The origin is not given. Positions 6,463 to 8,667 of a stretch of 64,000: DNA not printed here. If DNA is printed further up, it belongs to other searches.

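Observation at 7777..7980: A periplasmic family-5 substrate-binding protein (OppA-like) carries an in-frame insertion of about 55 aa with two predicted transmembrane helices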

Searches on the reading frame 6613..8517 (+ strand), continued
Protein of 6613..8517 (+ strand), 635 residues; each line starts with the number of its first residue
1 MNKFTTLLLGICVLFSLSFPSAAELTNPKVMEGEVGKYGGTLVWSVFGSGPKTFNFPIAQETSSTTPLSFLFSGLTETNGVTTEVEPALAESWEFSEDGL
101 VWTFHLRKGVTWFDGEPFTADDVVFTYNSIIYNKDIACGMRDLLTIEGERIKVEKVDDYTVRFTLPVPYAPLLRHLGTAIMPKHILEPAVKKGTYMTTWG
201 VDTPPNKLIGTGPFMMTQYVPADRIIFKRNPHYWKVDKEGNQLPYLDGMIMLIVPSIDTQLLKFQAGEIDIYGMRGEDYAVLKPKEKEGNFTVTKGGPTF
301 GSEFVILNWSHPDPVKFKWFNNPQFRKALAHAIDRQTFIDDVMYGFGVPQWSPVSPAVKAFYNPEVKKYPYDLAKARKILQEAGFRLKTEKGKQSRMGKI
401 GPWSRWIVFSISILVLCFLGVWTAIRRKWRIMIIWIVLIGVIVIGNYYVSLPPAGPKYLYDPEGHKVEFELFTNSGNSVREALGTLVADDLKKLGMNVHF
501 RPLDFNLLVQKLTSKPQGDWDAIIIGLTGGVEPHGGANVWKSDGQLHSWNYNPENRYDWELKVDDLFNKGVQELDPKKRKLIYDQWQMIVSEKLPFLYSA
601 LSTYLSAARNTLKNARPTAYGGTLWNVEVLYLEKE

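Call 39: find_encoding_contigs(protein=P0016, flank=4000, max_places=1)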
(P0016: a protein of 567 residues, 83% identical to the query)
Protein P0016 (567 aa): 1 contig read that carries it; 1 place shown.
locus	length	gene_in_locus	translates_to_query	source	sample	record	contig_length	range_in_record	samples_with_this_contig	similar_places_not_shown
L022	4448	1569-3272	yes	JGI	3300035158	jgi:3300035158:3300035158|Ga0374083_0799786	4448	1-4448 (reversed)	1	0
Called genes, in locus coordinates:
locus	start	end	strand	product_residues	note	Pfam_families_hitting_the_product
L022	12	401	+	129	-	PF08352:oligo_HPY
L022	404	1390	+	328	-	PF00005:ABC_tran, PF13304:AAA_21 (faint), PF08352:oligo_HPY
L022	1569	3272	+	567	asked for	PF00496:SBP_bac_5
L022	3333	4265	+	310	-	PF19300:BPD_transp_1_N (weak), PF00528:BPD_transp_1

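Call 42: search_solved_structures(query=window:6613-8517:+, show_alignments=2, max_evalue=1e-10)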
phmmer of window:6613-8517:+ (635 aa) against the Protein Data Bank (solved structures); distinct sequences matched with E-value up to 1e-10: 81 (the best 60 are shown).
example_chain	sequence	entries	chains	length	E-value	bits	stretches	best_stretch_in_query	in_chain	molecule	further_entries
5ipw_A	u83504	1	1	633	4.2e-44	154.1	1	85-438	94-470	Oligopeptide ABC transporter, periplasmic oligopeptide-binding protein, putative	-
1xoc_A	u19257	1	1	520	2.3e-39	138.4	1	37-386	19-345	Oligopeptide-binding protein appA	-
6ofq_A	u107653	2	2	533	1e-38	136.3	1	31-386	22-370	Heme-binding protein A / AI-2 binding protein A | Heme-binding protein A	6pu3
5f1q_A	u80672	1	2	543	2.6e-37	131.7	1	41-385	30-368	Periplasmic dipeptide transport protein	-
5isu_A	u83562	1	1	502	2e-36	128.7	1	36-387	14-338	Lmo0135 protein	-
6epy_A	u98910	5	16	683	2.8e-34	121.6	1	33-386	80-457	Periplasmic alpha-galactoside-binding protein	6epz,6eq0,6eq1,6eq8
7veq_A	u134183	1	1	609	5.4e-34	120.7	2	74-171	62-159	SPH1118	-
7ver_A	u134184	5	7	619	5.8e-34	120.6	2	74-171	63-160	SPH1118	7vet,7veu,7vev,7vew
8z1y_F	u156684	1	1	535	1.8e-33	119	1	41-386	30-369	Dipeptide-binding protein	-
8z1z_F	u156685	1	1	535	1.8e-33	118.9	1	41-386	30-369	Dipeptide-binding protein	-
1dpp_A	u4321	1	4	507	2.7e-33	118.4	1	48-386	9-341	DIPEPTIDE BINDING PROTEIN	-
1dpe_A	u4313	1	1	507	4e-33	117.8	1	51-386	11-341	DIPEPTIDE-BINDING PROTEIN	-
8upi_A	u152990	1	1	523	5.8e-32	114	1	49-385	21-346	Peptide ABC transporter substrate-binding protein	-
3m8u_A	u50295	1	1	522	6.6e-32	113.8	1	70-386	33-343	Heme-binding protein A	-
3tpa_A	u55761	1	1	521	1.7e-31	112.4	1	71-386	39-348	Heme-binding protein A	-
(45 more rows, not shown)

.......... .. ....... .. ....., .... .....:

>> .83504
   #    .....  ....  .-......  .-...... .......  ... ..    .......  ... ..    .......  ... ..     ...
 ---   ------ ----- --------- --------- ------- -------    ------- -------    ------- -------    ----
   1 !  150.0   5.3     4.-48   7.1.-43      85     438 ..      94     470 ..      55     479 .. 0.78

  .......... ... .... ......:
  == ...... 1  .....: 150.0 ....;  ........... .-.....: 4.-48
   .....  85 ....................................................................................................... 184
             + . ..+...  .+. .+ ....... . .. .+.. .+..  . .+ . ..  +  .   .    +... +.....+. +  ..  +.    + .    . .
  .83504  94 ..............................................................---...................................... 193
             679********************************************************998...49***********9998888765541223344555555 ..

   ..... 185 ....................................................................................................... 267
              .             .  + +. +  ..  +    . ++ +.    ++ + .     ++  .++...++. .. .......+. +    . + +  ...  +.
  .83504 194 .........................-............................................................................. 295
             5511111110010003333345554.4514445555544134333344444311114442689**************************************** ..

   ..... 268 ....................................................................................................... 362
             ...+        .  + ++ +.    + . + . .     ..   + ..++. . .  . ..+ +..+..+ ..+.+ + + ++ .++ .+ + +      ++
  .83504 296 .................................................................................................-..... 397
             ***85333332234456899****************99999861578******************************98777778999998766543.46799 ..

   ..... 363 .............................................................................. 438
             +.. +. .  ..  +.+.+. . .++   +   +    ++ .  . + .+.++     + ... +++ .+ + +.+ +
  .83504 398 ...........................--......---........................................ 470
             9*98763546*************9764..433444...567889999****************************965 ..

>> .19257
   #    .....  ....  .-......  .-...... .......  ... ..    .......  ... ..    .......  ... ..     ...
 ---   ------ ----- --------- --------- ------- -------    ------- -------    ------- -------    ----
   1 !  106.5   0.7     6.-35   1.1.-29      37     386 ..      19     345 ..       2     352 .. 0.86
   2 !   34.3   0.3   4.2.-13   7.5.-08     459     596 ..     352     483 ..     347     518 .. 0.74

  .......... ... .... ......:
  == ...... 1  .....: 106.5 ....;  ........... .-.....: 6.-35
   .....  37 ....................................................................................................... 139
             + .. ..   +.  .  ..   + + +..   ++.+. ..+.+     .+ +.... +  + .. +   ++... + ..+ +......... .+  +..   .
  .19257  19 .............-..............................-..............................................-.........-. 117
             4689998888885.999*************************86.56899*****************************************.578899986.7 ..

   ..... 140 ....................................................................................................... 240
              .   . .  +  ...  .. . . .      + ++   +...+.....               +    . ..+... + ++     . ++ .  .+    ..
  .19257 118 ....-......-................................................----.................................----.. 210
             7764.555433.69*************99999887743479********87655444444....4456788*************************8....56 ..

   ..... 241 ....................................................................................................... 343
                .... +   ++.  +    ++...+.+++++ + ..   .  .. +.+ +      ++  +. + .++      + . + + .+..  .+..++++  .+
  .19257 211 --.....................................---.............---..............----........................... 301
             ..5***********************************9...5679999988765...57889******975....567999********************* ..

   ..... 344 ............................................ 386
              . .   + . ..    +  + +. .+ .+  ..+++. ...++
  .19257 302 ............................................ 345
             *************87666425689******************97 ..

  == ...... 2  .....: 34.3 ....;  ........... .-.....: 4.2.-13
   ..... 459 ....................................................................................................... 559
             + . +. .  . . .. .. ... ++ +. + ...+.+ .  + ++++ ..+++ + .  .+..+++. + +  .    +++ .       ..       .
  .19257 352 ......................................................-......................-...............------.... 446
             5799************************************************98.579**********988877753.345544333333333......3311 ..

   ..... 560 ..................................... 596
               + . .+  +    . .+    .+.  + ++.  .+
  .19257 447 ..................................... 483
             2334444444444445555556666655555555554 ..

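Call 62: predict_structure(alignment_id=A2)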
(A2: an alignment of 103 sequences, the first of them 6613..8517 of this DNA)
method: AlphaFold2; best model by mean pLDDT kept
length: 635 residues; sequences in the alignment: 103
mean_pLDDT: 89.6   pTM: 0.81
mean pLDDT of the five models: 89.6, 88.3, 87.5, 87.5, 87.4
residues with pLDDT >= 90: 446; 70-90: 139; 50-70: 41; < 50: 9
segments of 3 or more residues with pLDDT < 50: 18-21, 395-399
pLDDT, mean of each block of 10 residues (from residue 1): 80 63 66 89 90 91 89 96 94 96 97 98 98 91 85 98 96 94 98 95 96 98 96 95 97 94 97 94 97 95 90 95 96 96 95 91 96 98 94 53 65 74 67 74 68 78 98 92 95 97 90 84 88 88 85 86 94 95 96 86 96 93 94 83
secondary structure, 60 per line:
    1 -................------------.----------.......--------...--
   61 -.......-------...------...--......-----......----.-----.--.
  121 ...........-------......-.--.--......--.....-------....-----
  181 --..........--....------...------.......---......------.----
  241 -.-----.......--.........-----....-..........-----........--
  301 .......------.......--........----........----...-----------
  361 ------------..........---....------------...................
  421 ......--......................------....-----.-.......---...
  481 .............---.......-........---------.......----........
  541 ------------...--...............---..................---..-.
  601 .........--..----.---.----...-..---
elements in order: H2-17 E41-47 H62-68 E76-78 E85-87 E90-95 E101-106 H120-131 H139-144 E152-157 E160-164 H172-175 H183-192 H195-198 E214-220 E224-229 E248-254 H257-265 E271-274 H276-285 E291-298 E301-307 H314-320 H323-330 H335-342 E347-349 H373-382 E386-389 H402-426 H429-450 E457-460 E468-474 H478-493 E497-503 H505-512 E522-528 H533-540 H558-572 H576-593 E600-609

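Call 65: fold_search(model_id=the predicted structure, library=pdb)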
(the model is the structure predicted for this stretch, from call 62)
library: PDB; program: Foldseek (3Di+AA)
matches with E <= 10: 910; with E <= 0.001: 172
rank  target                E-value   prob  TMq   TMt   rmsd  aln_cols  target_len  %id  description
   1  1xoc_A                3.0e-45  1.00  0.69  0.85   3.9       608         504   25  The structure of the oligopeptide-binding protein, AppA, from Bacillus subtilis in complex with a nonapeptide. (released 2005-01-25)
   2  5isu                  1.1e-41  1.00  0.68  0.87   5.8       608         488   22  2.2 Angstrom Crystal Structure of ABC Transporter Substrate Binding Protein CtaP (Lmo0135) from Listeria monocytogenes. (released 2016-03-23)
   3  6ofq_A                2.3e-41  1.00  0.67  0.82   3.7       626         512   23  ABC transporter-associated periplasmic binding protein DppA from Helicobacter pylori in complex with peptide STSA (released 2019-08-21)
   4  7veu                  1.8e-40  1.00  0.73  0.76   4.0       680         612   20  Crystal structure of bacterial chemotaxis-dependent pectin-binding protein SPH1118 in complex with galacturonic acid (released 2022-08-17)
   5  8efz_B                4.7e-40  1.00  0.69  0.90   3.3       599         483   22  Crystal structure of CcNikZ-II, apoprotein (released 2024-03-13)
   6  7veq                  1.5e-39  1.00  0.73  0.76   5.4       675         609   20  Crystal structure of bacterial chemotaxis-dependent pectin-binding protein SPH1118 in an open conformation (released 2022-08-17)
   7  5f1q_A                2.2e-39  1.00  0.67  0.81   3.9       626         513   24  Crystal Structure of Periplasmic Dipeptide Transport Protein from Yersinia pestis (released 2015-12-23)
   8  6epz_A                4.1e-39  1.00  0.70  0.66   4.9       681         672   21  Structure of the periplasmic binding protein MelB (Atu4661) in complex with melibiose from Agrobacterium fabrum C58 (released 2018-04-11)
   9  4oeu_A                5.2e-39  1.00  0.68  0.86   3.7       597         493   20  Crystal structure of NikZ from Campylobacter jejuni in complex with Ni(L-His) (released 2014-10-01)
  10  6epz_B                5.2e-39  1.00  0.67  0.64   5.0       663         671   21  Structure of the periplasmic binding protein MelB (Atu4661) in complex with melibiose from Agrobacterium fabrum C58 (released 2018-04-11)
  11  6epz_C                5.5e-39  1.00  0.67  0.64   5.6       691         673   21  Structure of the periplasmic binding protein MelB (Atu4661) in complex with melibiose from Agrobacterium fabrum C58 (released 2018-04-11)
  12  8efz_A                6.6e-39  1.00  0.68  0.89   3.3       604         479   21  Crystal structure of CcNikZ-II, apoprotein (released 2024-03-13)
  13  7ver                  7.1e-39  1.00  0.66  0.68   6.7       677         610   20  Crystal structure of bacterial chemotaxis-dependent pectin-binding protein SPH1118 in a full open conformation (released 2022-08-17)
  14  6eq8_B                1.4e-38  1.00  0.67  0.64   4.9       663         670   22  Structure of the periplasmic binding protein (PBP) MelB (Atu4661) in complex with galactinol from agrobacterium fabrum (released 2018-04-18)
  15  4oet_A                4.9e-38  1.00  0.69  0.88   3.2       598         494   20  Crystal structure of NikZ from Campylobacter jejuni, unliganded form (released 2014-10-01)
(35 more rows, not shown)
